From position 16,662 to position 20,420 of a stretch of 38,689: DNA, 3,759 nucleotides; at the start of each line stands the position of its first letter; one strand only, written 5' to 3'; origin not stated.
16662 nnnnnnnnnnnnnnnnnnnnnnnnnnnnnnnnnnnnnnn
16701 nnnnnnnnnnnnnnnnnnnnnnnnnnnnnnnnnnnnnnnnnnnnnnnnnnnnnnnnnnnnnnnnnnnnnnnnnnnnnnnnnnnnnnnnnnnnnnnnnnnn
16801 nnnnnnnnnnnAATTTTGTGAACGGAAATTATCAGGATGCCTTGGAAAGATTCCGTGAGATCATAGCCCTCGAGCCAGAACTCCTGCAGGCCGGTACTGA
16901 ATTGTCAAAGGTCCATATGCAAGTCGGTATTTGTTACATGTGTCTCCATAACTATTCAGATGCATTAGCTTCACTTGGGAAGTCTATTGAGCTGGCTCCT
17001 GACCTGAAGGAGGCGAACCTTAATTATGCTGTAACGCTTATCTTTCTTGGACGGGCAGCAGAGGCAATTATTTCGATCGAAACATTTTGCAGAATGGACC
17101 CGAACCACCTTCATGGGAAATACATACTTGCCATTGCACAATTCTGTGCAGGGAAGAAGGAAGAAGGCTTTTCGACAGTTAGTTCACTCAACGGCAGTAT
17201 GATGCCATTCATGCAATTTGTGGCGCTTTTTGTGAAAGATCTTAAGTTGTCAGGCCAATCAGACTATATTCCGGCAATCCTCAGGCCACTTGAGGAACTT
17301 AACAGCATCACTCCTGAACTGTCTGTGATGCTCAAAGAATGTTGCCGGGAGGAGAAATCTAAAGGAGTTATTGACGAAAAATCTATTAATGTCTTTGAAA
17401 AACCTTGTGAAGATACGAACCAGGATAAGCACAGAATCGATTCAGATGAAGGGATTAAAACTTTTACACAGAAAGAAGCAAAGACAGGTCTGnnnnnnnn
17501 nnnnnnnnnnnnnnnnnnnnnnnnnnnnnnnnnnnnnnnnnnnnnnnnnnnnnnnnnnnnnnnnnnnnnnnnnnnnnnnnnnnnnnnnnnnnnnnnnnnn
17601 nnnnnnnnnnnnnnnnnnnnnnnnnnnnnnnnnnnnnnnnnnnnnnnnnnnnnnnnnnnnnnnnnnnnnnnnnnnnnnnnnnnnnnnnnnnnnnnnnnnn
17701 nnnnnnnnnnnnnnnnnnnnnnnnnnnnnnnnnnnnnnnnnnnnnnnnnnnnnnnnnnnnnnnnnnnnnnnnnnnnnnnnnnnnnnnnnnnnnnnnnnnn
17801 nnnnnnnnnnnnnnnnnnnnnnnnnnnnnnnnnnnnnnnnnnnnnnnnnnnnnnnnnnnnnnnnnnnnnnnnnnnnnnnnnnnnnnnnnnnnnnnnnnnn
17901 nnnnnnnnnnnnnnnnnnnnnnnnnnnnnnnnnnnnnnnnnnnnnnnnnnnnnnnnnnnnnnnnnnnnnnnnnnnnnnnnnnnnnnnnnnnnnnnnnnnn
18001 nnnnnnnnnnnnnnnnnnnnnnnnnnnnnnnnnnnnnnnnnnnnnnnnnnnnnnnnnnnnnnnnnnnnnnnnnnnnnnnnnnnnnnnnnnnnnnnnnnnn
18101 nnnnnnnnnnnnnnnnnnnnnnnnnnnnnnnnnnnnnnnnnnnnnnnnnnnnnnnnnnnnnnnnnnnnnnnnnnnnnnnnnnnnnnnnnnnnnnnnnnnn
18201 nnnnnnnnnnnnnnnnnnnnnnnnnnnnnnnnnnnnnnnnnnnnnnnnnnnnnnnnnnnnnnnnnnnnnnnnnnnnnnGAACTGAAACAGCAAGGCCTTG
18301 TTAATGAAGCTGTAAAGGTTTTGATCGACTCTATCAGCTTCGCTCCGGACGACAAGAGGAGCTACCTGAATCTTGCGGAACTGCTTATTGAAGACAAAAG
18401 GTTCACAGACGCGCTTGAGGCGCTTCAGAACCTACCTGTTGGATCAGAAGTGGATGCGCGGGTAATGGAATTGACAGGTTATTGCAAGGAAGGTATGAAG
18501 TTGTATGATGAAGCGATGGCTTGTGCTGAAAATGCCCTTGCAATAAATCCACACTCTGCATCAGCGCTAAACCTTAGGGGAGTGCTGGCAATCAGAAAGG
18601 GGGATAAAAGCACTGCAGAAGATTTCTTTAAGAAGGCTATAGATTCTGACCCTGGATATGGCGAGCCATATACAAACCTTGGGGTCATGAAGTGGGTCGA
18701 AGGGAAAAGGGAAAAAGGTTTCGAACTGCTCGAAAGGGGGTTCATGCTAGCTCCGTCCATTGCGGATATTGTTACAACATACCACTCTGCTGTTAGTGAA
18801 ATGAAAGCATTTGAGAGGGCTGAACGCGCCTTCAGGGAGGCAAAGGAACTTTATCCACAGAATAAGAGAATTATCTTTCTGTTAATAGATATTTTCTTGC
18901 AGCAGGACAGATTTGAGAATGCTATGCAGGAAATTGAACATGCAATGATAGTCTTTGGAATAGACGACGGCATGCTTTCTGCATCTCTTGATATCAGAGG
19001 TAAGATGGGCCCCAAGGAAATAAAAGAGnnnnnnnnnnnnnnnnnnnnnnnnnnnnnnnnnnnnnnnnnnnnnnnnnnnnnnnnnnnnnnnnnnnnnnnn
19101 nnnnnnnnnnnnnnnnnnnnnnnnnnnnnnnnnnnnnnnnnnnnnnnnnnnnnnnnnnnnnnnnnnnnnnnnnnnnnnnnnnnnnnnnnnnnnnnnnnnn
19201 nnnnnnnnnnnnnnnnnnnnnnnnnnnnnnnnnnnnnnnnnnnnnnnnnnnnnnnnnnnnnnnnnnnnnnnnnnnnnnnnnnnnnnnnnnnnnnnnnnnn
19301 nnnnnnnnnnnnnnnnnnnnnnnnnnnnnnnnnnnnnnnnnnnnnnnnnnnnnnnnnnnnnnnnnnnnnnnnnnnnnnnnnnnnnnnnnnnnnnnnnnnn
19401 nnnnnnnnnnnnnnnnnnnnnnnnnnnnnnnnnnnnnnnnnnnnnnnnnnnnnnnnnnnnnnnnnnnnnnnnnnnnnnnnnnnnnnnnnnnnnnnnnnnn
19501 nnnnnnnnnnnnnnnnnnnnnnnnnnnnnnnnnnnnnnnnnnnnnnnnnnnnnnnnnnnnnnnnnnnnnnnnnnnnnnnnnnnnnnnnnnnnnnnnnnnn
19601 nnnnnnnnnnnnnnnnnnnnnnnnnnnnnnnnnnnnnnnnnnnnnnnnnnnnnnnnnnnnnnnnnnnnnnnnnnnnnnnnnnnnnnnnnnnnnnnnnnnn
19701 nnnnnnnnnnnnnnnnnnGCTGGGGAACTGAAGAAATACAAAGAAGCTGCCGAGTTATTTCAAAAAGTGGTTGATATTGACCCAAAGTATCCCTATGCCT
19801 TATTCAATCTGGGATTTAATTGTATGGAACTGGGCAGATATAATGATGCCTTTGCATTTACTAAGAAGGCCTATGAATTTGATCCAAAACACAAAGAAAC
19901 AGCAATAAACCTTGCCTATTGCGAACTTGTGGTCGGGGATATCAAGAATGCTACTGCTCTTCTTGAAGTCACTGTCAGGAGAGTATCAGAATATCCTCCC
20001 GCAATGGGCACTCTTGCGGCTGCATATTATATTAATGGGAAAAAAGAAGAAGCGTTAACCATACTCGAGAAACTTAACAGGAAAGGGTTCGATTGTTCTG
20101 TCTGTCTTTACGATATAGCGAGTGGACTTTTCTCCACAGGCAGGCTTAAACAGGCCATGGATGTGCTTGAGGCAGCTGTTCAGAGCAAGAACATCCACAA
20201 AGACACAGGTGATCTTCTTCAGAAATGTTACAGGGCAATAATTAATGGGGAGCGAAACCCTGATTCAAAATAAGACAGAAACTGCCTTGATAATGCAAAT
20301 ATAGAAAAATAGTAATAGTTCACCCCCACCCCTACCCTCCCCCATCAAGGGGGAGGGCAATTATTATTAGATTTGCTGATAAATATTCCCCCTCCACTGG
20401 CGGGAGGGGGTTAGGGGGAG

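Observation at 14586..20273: Diverged 2907-nt tandem duplication of a GT2-TPR-GT2-TPR module inside the giant gene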

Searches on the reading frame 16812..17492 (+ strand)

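Call 6: search_protein_families(library=pfam, proteins=[window:16812-17492:+], max_evalue=0.001)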
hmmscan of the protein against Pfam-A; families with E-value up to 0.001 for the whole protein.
window:16812-17492:+ (227 aa): 9 families
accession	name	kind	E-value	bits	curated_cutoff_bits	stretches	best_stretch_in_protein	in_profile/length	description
PF07719.23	TPR_2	-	5.4e-12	45.3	27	1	33-64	2-33/34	Tetratricopeptide repeat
PF14559.12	TPR_19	-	8e-09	36.1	25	1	47-86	6-45/68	Tetratricopeptide repeat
PF00515.34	TPR_1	-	8.8e-07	28.9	27.8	1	33-64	2-33/34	Tetratricopeptide repeat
PF13181.12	TPR_8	-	1.8e-05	25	25.7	0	67-99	2-34/34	Tetratricopeptide repeat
PF13432.12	TPR_16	-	3.7e-05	24.5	32.7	0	46-98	11-63/65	Tetratricopeptide repeat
PF13424.12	TPR_12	-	6.2e-05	23.6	30.1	0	34-84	5-56/77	Tetratricopeptide repeat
PF23914.1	TPR_CcmH_CycH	-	0.00015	22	42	1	36-118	54-139/158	Cytochrome c-type biogenesis protein H TPR domain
PF13428.12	TPR_14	-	0.0003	21.6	23.5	0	4-27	14-37/44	Tetratricopeptide repeat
PF24575.1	TPR_Slam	-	0.00062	20.6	35.2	0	4-33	60-89/104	Surface lipoprotein assembly modifier, N-terminal TPR repeats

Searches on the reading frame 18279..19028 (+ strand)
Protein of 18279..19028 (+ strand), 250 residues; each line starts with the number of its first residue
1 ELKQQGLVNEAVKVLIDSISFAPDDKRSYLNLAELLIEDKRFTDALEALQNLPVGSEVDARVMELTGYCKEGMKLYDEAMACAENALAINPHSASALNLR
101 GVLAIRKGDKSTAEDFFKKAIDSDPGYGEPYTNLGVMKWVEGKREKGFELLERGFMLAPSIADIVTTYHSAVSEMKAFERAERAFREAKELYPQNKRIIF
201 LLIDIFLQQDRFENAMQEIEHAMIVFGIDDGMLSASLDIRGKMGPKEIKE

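Call 7: search_protein_families(library=pfam, proteins=[window:18279-19028:+], max_evalue=0.001)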
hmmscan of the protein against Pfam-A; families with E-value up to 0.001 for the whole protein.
window:18279-19028:+ (250 aa): 17 families
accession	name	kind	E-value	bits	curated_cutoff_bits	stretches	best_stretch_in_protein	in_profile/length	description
PF14559.12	TPR_19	-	1.7e-18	67.1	25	3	175-221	4-50/68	Tetratricopeptide repeat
PF13432.12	TPR_16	-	1.4e-17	64.2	32.7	1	76-127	13-64/65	Tetratricopeptide repeat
PF07719.23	TPR_2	-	5.5e-17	60.9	27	0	94-126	1-33/34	Tetratricopeptide repeat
PF13181.12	TPR_8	-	2.4e-16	58.9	25.7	0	94-126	1-33/34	Tetratricopeptide repeat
PF00515.34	TPR_1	-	5.3e-16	58.1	27.8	0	94-127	1-34/34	Tetratricopeptide repeat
PF13431.12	TPR_17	-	9.7e-13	47.8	24.4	0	82-114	1-33/34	Tetratricopeptide repeat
PF13428.12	TPR_14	-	1.5e-12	47.3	23.5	0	72-100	13-41/44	Tetratricopeptide repeat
PF13424.12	TPR_12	-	4.8e-10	39.9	30.1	1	72-122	15-73/77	Tetratricopeptide repeat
PF13414.12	TPR_11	-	3.2e-08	33.6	26.8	0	76-103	10-37/42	TPR repeat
PF13371.12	TPR_9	-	1.1e-07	32.2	35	1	76-125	11-60/73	Tetratricopeptide repeat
PF13174.12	TPR_6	-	3.4e-07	30.9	26.3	0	28-52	2-26/33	Tetratricopeptide repeat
PF23914.1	TPR_CcmH_CycH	-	5.9e-06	26.6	42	0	134-221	56-146/158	Cytochrome c-type biogenesis protein H TPR domain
PF13374.12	TPR_10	-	9.1e-06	26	27.5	0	28-50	4-26/42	Tetratricopeptide repeat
PF12895.13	ANAPC3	-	1.3e-05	25.8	27.2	0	10-85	7-81/82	Anaphase-promoting complex, cyclosome, subunit 3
PF25062.1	ARM_TT21_N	-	1.7e-05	25.1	40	0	74-144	114-182/222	Tetratricopeptide repeat protein 21 N-terminal ARM repeat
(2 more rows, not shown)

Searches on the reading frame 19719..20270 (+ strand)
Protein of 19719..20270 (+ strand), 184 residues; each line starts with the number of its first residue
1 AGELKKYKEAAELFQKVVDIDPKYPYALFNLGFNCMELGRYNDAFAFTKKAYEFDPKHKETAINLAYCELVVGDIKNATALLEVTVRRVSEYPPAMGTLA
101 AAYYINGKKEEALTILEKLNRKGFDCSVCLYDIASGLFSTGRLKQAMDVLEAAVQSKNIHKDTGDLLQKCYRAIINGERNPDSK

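Call 7: search_protein_families(library=pfam, proteins=[window:19719-20270:+], max_evalue=0.001)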
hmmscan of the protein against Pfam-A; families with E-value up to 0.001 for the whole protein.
window:19719-20270:+ (184 aa): 20 families
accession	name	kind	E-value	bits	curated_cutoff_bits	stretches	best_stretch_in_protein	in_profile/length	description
PF07719.23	TPR_2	-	9.4e-19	66.4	27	1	25-58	1-34/34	Tetratricopeptide repeat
PF14559.12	TPR_19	-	9.7e-19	67.9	25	3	5-44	5-44/68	Tetratricopeptide repeat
PF13181.12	TPR_8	-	8.5e-14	50.9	25.7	0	27-58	3-34/34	Tetratricopeptide repeat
PF00515.34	TPR_1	-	9.3e-14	51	27.8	1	26-58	2-34/34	Tetratricopeptide repeat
PF13428.12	TPR_14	-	5.8e-12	45.5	23.5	0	130-155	4-29/44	Tetratricopeptide repeat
PF12895.13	ANAPC3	-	1e-10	42.2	27.2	1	5-83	3-80/82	Anaphase-promoting complex, cyclosome, subunit 3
PF13424.12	TPR_12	-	2.1e-10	41.1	30.1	0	4-55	16-75/77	Tetratricopeptide repeat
PF13414.12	TPR_11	-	3.7e-10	39.8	26.8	1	4-33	7-36/42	TPR repeat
PF13431.12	TPR_17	-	5.9e-10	39.1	24.4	0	13-44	1-32/34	Tetratricopeptide repeat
PF13374.12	TPR_10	-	6.9e-09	35.9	27.5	0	95-118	4-27/42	Tetratricopeptide repeat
PF13432.12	TPR_16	-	3.5e-07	31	32.7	0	5-57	11-63/65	Tetratricopeptide repeat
PF13174.12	TPR_6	-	2.8e-06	28.1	26.3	0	3-23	12-32/33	Tetratricopeptide repeat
PF04733.20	Coatomer_E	-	4.5e-06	26.7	21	0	5-76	181-252/290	Coatomer epsilon subunit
PF23914.1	TPR_CcmH_CycH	-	6.6e-06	26.5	42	1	31-120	56-148/158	Cytochrome c-type biogenesis protein H TPR domain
PF25060.1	ARM_TT21_2nd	-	2.8e-05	24.1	27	1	9-94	41-127/270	Tetratricopeptide repeat protein 21 second ARM domain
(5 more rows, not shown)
